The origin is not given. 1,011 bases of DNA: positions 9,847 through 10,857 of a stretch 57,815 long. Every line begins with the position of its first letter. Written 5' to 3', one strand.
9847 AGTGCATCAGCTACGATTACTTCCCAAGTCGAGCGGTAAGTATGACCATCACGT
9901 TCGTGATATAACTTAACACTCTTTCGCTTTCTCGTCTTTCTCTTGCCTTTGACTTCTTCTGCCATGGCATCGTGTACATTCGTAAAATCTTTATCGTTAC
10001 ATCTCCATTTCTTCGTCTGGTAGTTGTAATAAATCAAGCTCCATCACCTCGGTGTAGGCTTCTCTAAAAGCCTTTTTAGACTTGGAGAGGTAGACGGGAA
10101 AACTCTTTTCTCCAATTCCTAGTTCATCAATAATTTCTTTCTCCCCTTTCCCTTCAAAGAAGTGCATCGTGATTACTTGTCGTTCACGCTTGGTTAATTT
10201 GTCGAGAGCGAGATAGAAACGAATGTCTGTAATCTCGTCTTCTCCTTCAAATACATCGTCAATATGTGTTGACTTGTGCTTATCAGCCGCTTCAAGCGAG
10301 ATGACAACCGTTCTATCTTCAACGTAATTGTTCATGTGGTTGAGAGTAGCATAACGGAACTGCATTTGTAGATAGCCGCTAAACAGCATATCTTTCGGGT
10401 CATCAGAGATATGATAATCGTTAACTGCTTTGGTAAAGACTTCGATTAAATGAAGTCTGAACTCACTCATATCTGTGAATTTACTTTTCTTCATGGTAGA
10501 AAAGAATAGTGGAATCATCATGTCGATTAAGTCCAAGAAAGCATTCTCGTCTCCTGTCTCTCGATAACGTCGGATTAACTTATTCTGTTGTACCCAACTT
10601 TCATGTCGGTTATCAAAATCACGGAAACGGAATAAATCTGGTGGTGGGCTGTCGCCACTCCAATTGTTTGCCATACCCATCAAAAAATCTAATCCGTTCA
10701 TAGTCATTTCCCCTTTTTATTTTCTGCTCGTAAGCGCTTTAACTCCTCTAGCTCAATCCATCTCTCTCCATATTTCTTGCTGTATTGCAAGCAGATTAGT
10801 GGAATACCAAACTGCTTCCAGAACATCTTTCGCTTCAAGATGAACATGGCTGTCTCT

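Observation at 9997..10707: Phage sigma-like factor plus a ~20-nt box upstream of about 20 transcription units (candidate phage-specific regulon)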

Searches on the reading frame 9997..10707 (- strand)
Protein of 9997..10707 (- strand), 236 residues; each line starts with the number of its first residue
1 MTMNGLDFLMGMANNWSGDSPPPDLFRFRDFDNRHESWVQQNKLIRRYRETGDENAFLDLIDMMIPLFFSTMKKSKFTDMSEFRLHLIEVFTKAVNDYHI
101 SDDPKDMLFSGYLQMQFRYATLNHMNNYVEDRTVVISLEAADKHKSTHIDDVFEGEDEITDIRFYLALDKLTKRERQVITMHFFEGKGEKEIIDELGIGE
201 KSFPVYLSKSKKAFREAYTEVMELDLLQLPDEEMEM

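Call 5: search_protein_families(library=pfam, proteins=[window:9997-10707:-], max_evalue=1)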
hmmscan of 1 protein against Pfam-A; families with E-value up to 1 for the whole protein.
window:9997-10707:- (236 aa): 3 families
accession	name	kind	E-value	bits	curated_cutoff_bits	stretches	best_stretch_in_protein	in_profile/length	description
PF08281.18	Sigma70_r4_2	-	3.8e-08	33.3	25.7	1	164-213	4-53/54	Sigma-70, region 4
PF04545.22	Sigma70_r4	-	2e-05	24.5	24.1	1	167-200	1-34/50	Sigma-70, region 4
PF00196.25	GerE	-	0.00026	21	23.5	1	170-208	2-39/57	Bacterial regulatory proteins, luxR family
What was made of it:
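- On Sigma-70 family: Pfam Sigma70_r4_2 scores 33.3 bits against a cut-off of 25.7; Sigma70_r4 scores 24.5 against 24.1 (call 5).
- On SigB/SigF/SigG subfamily (group 3): No Sigma70_r3 hit (call 5).
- Checked: Sigma region 4 is confirmed: Pfam Sigma70_r4_2, 33.3 bits against a cut-off of 25.7 (call 5).
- Pfam Sigma70_r4_2 is above its cut-off (call 5).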

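Call 6: search_protein_families(library=ncbifam, proteins=[window:9997-10707:-], max_evalue=1)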
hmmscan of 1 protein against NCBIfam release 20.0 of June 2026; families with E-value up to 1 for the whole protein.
window:9997-10707:- (236 aa): 41 families (the best 25 are shown)
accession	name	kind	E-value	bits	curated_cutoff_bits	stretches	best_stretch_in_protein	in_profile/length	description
TIGR02937.1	sigma70-ECF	superfamily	9.2e-09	35.1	42.9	1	62-216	30-163/165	sigma-70 family RNA polymerase sigma factor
TIGR02985.1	Sig70_bacteroi1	subfamily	4.4e-07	30.2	126.4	1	107-216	50-160/162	RNA polymerase sigma-70 factor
NF058625.1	sigma_PG0214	equivalog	3.6e-06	26.8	130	1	137-221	82-164/170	GFO_1088 family ECF-type sigma factor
TIGR02850.1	spore_sigG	equivalog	8.2e-06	25.4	457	1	157-200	193-236/254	RNA polymerase sporulation sigma factor SigG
NF006071.0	PRK08215.1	equivalog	1.1e-05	25.2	372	1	156-200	195-239/258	RNA polymerase sporulation sigma factor SigG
TIGR02980.1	SigBFG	subfamily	2e-05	24.4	234.35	1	133-199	137-207/227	SigB/SigF/SigG family RNA polymerase sigma factor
NF007221.0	PRK09639.1-6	subfamily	2.6e-05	24.2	322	1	111-223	65-175/176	RNA polymerase sigma factor SigX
NF004052.0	PRK05572.1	subfamily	5.9e-05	22.7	311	1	156-199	188-231/252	SigF/SigG family RNA polymerase sporulation sigma factor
NF005514.0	PRK07122.1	subfamily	7.9e-05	21.9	372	1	151-216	195-261/264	RNA polymerase sigma factor SigF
TIGR02983.1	SigE-fam_strep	subfamily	0.00011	22.2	141.55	1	164-219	104-159/162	SigE family RNA polymerase sigma factor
NF005248.0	PRK06759.1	equivalog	0.00038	20.2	133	1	145-199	83-135/156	RNA polymerase factor sigma-70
TIGR02885.1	spore_sigF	equivalog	0.00043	20.2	321.45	1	154-199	167-212/231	RNA polymerase sporulation sigma factor SigF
NF004935.0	PRK06288.1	equivalog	0.0005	19.8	343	1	122-212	168-256/270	RNA polymerase sigma factor WhiG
TIGR01637.1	phage_arpU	subfamily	0.00065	19.9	43.1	1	165-220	75-132/136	ArpU family phage packaging/lysis transcriptional regulator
NF007219.0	PRK09639.1-4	subfamily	0.0011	19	276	1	146-220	101-172/176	RNA polymerase sigma factor SigX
NF005385.0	PRK06930.1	subfamily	0.0017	18.1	136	1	151-216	92-160/170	positive control sigma-like factor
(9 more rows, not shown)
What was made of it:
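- On Sigma-70 family: Supported by the TIGR02937 alignment of aa 62-216 (call 6).
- On ECF sigma factors (group 4): TIGR02937 scores 35.1 bits, below its cut-off of 42.9 (call 6).
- On ArpU / RinA / Xpf late activators: NF005385 scores 18.1 bits against a cut-off of 136 (call 6).
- Closest known: ECF. Different: Below the TIGR02937 cut-off (call 6).
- Closest known: ArpU, RinA and Xpf late-gene activators of Firmicute phages. Same: Small sigma-like phage proteins, with weak family hits (TIGR01637 at 6.5e-4, Xpf-like NF005385 at 1.7e-3; call 6).
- Checked: TIGR02937 aligns aa 62-216 (35.1 bits, below its cut-off of 42.9; call 6).
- The TIGR02937 alignment covers aa 62-216 (call 6). There are weak family hits to ArpU and Xpf-type late activators (call 6).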

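Call 10: search_dna_similar(query=window:9997-10707:-, collection=phages, mode=protein, max_evalue=0.001, max_rows=30)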
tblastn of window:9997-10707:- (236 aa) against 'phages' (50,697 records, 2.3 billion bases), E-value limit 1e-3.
Records with a match: 1; places in all: 1; records where one place covers at least 80% of the query: 0.
Best place of each record, by identity: <60% 1.
By first word of the organism name: Bacillus 1.
By host as written in the record: Bacillus cereus 1.
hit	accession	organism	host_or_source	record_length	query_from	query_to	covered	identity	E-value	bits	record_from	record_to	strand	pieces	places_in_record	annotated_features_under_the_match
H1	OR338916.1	Bacillus phage DZ1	Bacillus cereus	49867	83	232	64%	30.8%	5e-5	50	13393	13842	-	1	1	RNA polymerase sigma factor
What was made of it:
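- On SPO1 gp28 / gp34-type phage sigmas: tblastn of the ORF against 50,697 phage records returned only DZ1 (call 10).
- Closest known: SPO1 gp28. Different: A tblastn search of the sigma against 50,697 phage records found only DZ1 (call 10).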

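Call 12: find_homologous_proteins(query=window:9997-10707:-)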
Query window:9997-10707:- (236 aa): 7 proteins with E <= 0.001 among 111 candidates.
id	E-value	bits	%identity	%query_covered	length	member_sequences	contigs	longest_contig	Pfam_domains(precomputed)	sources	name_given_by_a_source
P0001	5.8e-137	473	91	99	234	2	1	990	PF04545.23,PF08281.19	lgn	-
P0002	8.8e-79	283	60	100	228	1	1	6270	PF04545.23,PF08281.19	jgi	jgi:RNA polymerase sigma factor (sigma-70 family)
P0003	9.5e-69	250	60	90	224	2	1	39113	PF04545.23,PF08281.19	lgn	-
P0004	1.2e-67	246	58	93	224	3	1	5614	PF04545.23,PF08281.19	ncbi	-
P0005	2.8e-65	238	57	89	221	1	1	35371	PF04545.23,PF08281.19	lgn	-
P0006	1.8e-57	213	54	89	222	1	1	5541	PF08281.19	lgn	-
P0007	2.4e-52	196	55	83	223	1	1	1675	PF04545.23,PF08281.19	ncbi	-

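Call 14: find_encoding_contigs(protein=P0003, flank=10000, max_places=3)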
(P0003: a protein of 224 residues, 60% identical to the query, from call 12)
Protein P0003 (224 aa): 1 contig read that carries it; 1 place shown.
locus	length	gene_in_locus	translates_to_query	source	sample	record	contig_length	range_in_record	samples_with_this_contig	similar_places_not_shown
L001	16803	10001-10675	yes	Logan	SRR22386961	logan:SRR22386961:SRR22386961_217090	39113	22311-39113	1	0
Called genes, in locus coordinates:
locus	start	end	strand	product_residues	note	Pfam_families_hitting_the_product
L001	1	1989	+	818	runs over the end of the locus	PF00317:Ribonuc_red_lgN, PF02867:Ribonuc_red_lgC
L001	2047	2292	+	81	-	-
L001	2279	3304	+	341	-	PF00268:Ribonuc_red_sm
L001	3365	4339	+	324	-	-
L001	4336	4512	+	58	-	-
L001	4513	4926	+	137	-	-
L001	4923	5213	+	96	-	-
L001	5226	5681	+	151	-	-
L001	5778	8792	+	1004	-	PF02811:PHP, PF07733:DNA_pol3_alpha, PF17657:DNA_pol3_finger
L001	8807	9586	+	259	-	PF12705:PDDEXK_1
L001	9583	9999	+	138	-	PF06356:DUF1064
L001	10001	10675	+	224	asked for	PF08281:Sigma70_r4_2, PF04545:Sigma70_r4 (weak)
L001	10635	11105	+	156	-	PF05367:Phage_endo_I (weak)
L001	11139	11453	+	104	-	-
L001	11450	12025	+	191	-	PF21448:DNMK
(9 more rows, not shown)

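Call 15: find_encoding_contigs(protein=P0005, flank=10000, max_places=3)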
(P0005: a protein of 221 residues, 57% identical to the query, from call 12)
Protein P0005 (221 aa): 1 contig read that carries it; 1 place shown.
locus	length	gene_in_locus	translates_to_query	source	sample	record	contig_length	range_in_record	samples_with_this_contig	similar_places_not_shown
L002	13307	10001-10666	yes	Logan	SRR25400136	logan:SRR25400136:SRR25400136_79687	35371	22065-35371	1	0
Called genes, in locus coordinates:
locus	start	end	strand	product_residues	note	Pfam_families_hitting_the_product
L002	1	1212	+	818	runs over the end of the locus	PF00317:Ribonuc_red_lgN, PF02867:Ribonuc_red_lgC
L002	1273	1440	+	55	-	-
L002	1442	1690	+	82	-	-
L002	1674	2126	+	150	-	PF13392:HNH_3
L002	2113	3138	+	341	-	PF00268:Ribonuc_red_sm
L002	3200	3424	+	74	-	-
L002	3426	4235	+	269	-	-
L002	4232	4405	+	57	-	-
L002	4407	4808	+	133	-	-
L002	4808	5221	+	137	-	-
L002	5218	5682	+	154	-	-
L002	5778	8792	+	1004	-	PF02811:PHP, PF07733:DNA_pol3_alpha, PF17657:DNA_pol3_finger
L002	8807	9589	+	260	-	PF12705:PDDEXK_1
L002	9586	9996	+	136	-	PF06356:DUF1064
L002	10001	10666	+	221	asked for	PF04545:Sigma70_r4 (faint), PF08281:Sigma70_r4_2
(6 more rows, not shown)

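Call 16: find_encoding_contigs(protein=P0004, flank=10000, max_places=3)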
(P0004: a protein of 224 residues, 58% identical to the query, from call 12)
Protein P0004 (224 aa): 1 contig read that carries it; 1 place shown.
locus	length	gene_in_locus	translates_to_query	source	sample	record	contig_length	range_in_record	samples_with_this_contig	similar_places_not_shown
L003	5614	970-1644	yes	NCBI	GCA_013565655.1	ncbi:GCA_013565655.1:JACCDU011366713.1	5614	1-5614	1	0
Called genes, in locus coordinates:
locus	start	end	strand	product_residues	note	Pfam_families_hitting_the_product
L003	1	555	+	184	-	?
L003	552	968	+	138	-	PF06356:DUF1064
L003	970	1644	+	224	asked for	PF08281:Sigma70_r4_2, PF04545:Sigma70_r4 (weak)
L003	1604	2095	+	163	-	PF05367:Phage_endo_I (weak)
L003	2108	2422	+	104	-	-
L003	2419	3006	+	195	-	PF13238:AAA_18 (weak), PF21448:DNMK (weak)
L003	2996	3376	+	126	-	-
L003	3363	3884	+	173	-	-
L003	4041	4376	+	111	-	-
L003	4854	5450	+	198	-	-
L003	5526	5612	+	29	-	?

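Call 24: search_solved_structures(query=A1, max_evalue=1, show_alignments=2)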
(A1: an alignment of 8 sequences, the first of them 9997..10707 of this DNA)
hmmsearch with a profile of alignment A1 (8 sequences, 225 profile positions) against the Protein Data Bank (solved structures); distinct sequences matched with E-value up to 1: 12.
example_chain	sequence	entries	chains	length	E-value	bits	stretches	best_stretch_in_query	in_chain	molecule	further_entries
6pfj_A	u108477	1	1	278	1.9e-06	31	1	127-199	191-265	RNA polymerase sigma factor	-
6pfv_A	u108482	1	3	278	2.1e-06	30.9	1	127-199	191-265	RNA polymerase sigma factor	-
7lq4_A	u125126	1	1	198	0.00026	24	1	137-203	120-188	WhiG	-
1l0o_C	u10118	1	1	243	0.029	17.3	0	149-189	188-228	sigma factor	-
8jzt_A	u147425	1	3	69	0.045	16.7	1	157-204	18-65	RNA polymerase sigma factor SigF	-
8x6g_H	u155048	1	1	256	0.066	16.2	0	141-189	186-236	RNA polymerase sigma factor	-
1fse_A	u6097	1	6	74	0.11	15.4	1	160-201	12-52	GERE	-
9wsm_F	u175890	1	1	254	0.16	14.9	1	156-194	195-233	RNA polymerase sigma factor FliA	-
9wsf_A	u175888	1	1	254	0.16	14.9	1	156-194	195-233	RNA polymerase sigma factor FliA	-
6pmi_F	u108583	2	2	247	0.2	14.6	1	115-212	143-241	RNA polymerase sigma factor FliA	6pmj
3hug_A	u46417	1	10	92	0.27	14.1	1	151-205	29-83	RNA polymerase sigma factor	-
7r3g_B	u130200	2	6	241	0.32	13.9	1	160-204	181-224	Regulatory protein RhlR | PROSS optimized variant of RhlR with 75 mutations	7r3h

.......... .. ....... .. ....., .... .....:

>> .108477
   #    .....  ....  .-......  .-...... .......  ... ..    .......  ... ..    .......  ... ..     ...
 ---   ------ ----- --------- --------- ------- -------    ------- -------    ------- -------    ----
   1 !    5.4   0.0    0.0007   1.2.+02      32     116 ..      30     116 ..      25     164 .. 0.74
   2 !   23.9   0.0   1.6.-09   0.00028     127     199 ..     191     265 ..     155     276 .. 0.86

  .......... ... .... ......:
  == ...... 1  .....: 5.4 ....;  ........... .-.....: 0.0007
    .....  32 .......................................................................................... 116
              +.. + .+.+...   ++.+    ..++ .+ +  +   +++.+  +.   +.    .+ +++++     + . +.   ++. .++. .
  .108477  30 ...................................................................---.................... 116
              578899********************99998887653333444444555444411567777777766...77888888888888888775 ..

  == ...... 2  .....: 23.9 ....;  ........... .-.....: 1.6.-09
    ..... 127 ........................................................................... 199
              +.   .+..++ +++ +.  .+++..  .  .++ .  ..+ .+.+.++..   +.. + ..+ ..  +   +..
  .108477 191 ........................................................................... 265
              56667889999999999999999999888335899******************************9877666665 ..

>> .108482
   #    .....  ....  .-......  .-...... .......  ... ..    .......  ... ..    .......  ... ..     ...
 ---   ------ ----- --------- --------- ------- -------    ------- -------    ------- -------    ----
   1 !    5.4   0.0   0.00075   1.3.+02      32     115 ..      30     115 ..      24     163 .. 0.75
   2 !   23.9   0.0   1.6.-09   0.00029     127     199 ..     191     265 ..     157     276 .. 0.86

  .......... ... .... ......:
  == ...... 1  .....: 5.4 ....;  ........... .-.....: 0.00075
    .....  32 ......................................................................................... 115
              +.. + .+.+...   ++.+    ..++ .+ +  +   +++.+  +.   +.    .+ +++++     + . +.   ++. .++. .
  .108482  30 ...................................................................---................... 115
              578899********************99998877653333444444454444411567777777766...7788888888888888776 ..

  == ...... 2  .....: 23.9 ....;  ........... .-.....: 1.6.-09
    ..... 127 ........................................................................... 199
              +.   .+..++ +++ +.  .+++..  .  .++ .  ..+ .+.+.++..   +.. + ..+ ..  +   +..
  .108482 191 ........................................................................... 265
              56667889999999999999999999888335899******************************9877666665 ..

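Call 32: predict_structure(alignment_id=A1)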
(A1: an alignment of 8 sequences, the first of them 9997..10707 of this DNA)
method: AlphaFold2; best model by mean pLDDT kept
length: 236 residues; sequences in the alignment: 8
mean_pLDDT: 67.5   pTM: 0.53
mean pLDDT of the five models: 67.5, 59.8, 59.2, 59.1, 58.0
residues with pLDDT >= 90: 24; 70-90: 108; 50-70: 47; < 50: 57
segments of 3 or more residues with pLDDT < 50: 13-27, 129-131, 133-159, 226-236
pLDDT, mean of each block of 10 residues (from residue 1): 62 43 47 82 94 89 80 67 81 91 84 80 61 39 31 34 70 80 69 80 76 77 52 41
secondary structure, 60 per line:
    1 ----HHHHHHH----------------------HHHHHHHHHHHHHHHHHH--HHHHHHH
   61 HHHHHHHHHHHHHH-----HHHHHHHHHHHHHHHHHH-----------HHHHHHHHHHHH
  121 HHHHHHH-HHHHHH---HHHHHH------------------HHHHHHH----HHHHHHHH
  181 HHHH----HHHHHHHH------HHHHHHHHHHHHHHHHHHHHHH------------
elements in order: H5-11 H34-51 H54-74 H80-97 H109-127 H129-134 H138-143 H162-168 H173-184 H189-196 H203-224
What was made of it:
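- On SigB/SigF/SigG subfamily (group 3): In the model, only about 35 mostly disordered residues (128-160) separate sigma2 from sigma4 (call 32).
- On ECF sigma factors (group 4): The architecture fits (call 32).
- The phage sigma has no sigma3 (calls 5, 32).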

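Call 35: fold_search(model_id=the predicted structure, library=pdb)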
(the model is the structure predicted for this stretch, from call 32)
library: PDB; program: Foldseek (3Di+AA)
matches with E <= 10: 327; with E <= 0.001: 1
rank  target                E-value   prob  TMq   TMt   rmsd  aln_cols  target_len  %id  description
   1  8x6g_H                7.2e-04  1.00  0.34  0.33  24.9       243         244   16  Cryo-EM structure of Staphylococcus aureus sigB-dependent RNAP-promoter open complex (released 2024-06-05)
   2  1or7_A                1.4e-03  1.00  0.31  0.40  14.9       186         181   16  Crystal Structure of Escherichia coli sigmaE with the Cytoplasmic Domain of its Anti-sigma RseA (released 2003-04-15)
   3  6dv9_F                1.4e-03  1.00  0.25  0.33  24.9       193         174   16  Crystal structure of Mycobacterium tuberculosis transcription initiation complex(ECF sigma factor L) containing 5nt RN (released 2019-02-20)
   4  9a4r_A                1.8e-03  1.00  0.28  0.30  25.1       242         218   14  Integrative model of RPSH-RPOB by crosslinking MS and deep learning (released 2024-09-18)
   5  9a50_A                1.9e-03  1.00  0.34  0.30  27.6       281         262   17  Integrative model of RPSB-RPOC by crosslinking MS and deep learning (released 2024-09-18)
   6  9m9e_F                2.0e-03  1.00  0.25  0.32  20.1       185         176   15  Structural Basis of Pausing During Transcription Initiation in Mycobacterium tuberculosis (released 2026-01-14)
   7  4nqw_A                2.2e-03  1.00  0.30  0.46  11.2       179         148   14  Structure of Mycobacterium tuberculosis extracytoplasmic function sigma factor SigK in complex with the cytosolic doma (released 2014-01-22)
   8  8z6g_B                4.7e-03  1.00  0.27  0.36  13.6       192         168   17  the AlgU-MucAcyto complex structure in Pseudomonas aeruginosa (released 2024-05-08)
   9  5wuq_A                6.6e-03  1.00  0.31  0.44   9.9       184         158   15  Crystal structure of SigW in complex with its anti-sigma RsiW, a zinc binding form (released 2017-03-29)
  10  8hkc_E                6.6e-03  1.00  0.31  0.28  26.3       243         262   11  Cryo-EM structure of E. coli RNAP sigma32 complex (released 2023-05-31)
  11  5zx2_F                6.6e-03  1.00  0.26  0.33  23.4       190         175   15  Mycobacterium tuberculosis RNA polymerase transcription initiation complex with ECF sigma factor sigma H and 7nt RNA (released 2019-03-20)
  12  6pfv_G                6.9e-03  1.00  0.32  0.34  15.9       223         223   18  Structure of S. venezuelae RisG-WhiG-c-di-GMP complex: orthorhombic crystal form (released 2019-11-13)
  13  6pfv_A                6.9e-03  1.00  0.32  0.34  15.9       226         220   16  Structure of S. venezuelae RisG-WhiG-c-di-GMP complex: orthorhombic crystal form (released 2019-11-13)
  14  6kop_F                7.6e-03  1.00  0.25  0.35  25.1       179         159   15  Mycobacterium tuberculosis initial transcription complex comprising sigma H and 5'-OH RNA of 9 nt (released 2020-03-11)
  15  4cxf_A                8.0e-03  1.00  0.30  0.41   7.9       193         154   16  Structure of CnrH in complex with the cytosolic domain of CnrY (released 2014-04-30)
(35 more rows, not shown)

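Call 52: find_encoding_contigs(protein=P0006, flank=10000, max_places=2)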
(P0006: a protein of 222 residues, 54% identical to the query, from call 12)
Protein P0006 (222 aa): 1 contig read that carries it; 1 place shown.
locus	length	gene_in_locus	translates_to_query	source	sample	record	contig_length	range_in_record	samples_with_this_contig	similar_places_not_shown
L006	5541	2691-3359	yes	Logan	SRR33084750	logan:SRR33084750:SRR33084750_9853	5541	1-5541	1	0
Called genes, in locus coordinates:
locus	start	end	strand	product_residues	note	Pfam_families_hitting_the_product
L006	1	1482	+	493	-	?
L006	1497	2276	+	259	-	PF12705:PDDEXK_1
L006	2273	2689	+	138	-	PF06356:DUF1064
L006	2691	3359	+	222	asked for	PF08281:Sigma70_r4_2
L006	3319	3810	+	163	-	PF05367:Phage_endo_I (weak)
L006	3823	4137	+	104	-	-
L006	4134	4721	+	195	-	PF13238:AAA_18 (weak), PF21448:DNMK (weak)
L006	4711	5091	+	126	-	-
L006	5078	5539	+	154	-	?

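Call 53: find_encoding_contigs(protein=P0002, flank=10000, max_places=2)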
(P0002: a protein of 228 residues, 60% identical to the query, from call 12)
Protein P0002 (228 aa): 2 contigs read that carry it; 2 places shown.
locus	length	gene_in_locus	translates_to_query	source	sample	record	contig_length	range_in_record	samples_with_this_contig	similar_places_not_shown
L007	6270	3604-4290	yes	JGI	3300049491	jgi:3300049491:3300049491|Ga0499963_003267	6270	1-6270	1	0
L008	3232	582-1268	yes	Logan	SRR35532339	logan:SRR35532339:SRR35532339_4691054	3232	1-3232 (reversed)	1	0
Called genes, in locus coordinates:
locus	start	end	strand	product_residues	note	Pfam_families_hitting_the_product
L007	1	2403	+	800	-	?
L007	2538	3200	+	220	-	PF12705:PDDEXK_1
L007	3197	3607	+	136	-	PF06356:DUF1064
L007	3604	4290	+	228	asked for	PF08281:Sigma70_r4_2, PF04545:Sigma70_r4 (faint)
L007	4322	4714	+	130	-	PF05367:Phage_endo_I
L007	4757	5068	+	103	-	-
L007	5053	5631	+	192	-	PF13238:AAA_18, PF21448:DNMK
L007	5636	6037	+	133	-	-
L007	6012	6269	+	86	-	?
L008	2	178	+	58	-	?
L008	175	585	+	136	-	PF06356:DUF1064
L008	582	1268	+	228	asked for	PF08281:Sigma70_r4_2, PF04545:Sigma70_r4 (faint)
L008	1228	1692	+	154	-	PF05367:Phage_endo_I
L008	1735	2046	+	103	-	-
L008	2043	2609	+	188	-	PF13238:AAA_18, PF21448:DNMK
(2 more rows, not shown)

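Call 68: fold_search(model_id=the predicted structure, library=viral)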
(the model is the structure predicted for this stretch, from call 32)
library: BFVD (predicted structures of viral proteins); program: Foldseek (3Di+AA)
matches with E <= 10: 514; with E <= 0.001: 6
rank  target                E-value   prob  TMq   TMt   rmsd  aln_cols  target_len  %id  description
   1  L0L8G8                4.3e-05  1.00  0.36  0.35  11.9       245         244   17  RNA polymerase sigma factor SigF 1 [Bacillus phage phiAGATE]
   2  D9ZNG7                1.6e-04  1.00  0.38  0.43  17.1       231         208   19  (no name in the UniProt tables at hand)
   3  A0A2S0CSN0            4.7e-04  1.00  0.38  0.37  13.8       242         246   14  RNA polymerase sporulation specific sigma factor SigG [Bacillus phage BCP12]
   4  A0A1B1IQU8            5.2e-04  1.00  0.32  0.34  15.3       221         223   15  (no name in the UniProt tables at hand)
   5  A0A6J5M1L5            6.3e-04  1.00  0.34  0.36  18.8       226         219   17  RpoE DNA-directed RNA polymerase specialized sigma subunit, sigma24 homolog [uncultured Caudovirales phage]
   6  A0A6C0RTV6            8.4e-04  1.00  0.34  0.15  25.5       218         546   16  (no name in the UniProt tables at hand)
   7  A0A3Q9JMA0            1.1e-03  1.00  0.34  0.35  19.7       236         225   17  (no name in the UniProt tables at hand)
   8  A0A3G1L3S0            1.2e-03  1.00  0.33  0.37  16.6       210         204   17  RNA polymerase sigma factor [Synechococcus phage S-CBWM1]
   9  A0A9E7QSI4            1.2e-03  1.00  0.32  0.31  14.3       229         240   16  (no name in the UniProt tables at hand)
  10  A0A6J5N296            1.3e-03  1.00  0.25  0.37  17.7       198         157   17  RpoE DNA-directed RNA polymerase specialized sigma subunit, sigma24 homolog [uncultured Caudovirales phage]
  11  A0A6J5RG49            1.4e-03  1.00  0.26  0.29  24.0       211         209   16  Sporulation sigma factor SigK [uncultured Caudovirales phage]
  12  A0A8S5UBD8            1.7e-03  1.00  0.31  0.39  12.0       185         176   14  DNA directed RNA polymerase subunit [Podoviridae sp. ctZkC8]
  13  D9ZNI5                1.7e-03  1.00  0.26  0.34  16.9       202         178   14  (no name in the UniProt tables at hand)
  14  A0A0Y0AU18            1.7e-03  1.00  0.27  0.13  26.6       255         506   11  Sporulation sigma factor SigF [Bacillus phage Eldridge]
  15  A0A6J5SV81            2.1e-03  1.00  0.31  0.35  17.0       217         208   14  RpoE DNA-directed RNA polymerase specialized sigma subunit, sigma24 homolog [uncultured Caudovirales phage]
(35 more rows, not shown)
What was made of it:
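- Closest known: Phage-encoded SigF/SigG-like. Same: They are the best structural matches in BFVD (call 68).
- The best viral matches are phage SigF/SigG-like sigmas (call 68).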

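Call 75: find_related_loci(query=A1, collection=viral_contigs, flank=10000)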
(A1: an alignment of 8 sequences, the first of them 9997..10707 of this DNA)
Query A1 (236 aa) in viral_contigs; peptide patterns used: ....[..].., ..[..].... (x = any residue, [..] = any of these).
179 stretches matched a pattern, but none encodes a relative of the query by tblastn (E <= 1e-3).
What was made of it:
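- Tried and rejected: The scan of IMG/VR found none (call 75).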
